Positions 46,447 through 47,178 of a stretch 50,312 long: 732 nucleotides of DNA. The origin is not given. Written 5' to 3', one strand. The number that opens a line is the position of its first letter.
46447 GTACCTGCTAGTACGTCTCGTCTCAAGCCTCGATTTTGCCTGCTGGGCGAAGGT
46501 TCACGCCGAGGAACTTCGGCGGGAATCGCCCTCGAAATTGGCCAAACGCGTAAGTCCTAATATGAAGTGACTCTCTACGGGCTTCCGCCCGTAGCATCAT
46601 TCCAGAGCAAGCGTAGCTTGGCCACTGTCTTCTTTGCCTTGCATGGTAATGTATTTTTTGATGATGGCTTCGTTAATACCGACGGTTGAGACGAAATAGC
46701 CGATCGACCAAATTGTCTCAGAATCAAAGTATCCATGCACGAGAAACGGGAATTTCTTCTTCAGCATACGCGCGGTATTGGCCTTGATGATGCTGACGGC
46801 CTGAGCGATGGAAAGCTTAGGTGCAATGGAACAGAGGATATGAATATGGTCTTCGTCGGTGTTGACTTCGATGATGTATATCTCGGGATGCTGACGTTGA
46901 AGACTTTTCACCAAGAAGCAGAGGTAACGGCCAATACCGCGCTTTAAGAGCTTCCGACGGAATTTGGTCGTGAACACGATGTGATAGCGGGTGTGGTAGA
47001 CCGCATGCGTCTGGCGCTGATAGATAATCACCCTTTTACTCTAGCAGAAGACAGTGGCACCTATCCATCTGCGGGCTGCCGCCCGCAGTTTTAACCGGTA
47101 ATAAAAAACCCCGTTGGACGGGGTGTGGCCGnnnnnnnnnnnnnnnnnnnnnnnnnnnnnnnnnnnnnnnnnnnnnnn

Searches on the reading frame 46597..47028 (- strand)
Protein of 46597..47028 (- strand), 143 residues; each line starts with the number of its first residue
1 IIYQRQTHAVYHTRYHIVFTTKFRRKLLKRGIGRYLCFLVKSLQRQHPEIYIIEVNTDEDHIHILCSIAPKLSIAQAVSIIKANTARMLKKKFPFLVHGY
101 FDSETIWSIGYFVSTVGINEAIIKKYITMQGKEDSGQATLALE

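Call 64: search_protein_families(library=pfam, proteins=[window:46597-47028:-], max_evalue=0.01)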
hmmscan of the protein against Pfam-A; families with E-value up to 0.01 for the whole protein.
window:46597-47028:- (143 aa): 1 family
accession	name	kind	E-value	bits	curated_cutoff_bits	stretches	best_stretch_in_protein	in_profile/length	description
PF01797.21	Y1_Tnp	-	7.7e-27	94.3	23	1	10-130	2-121/121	Transposase IS200 like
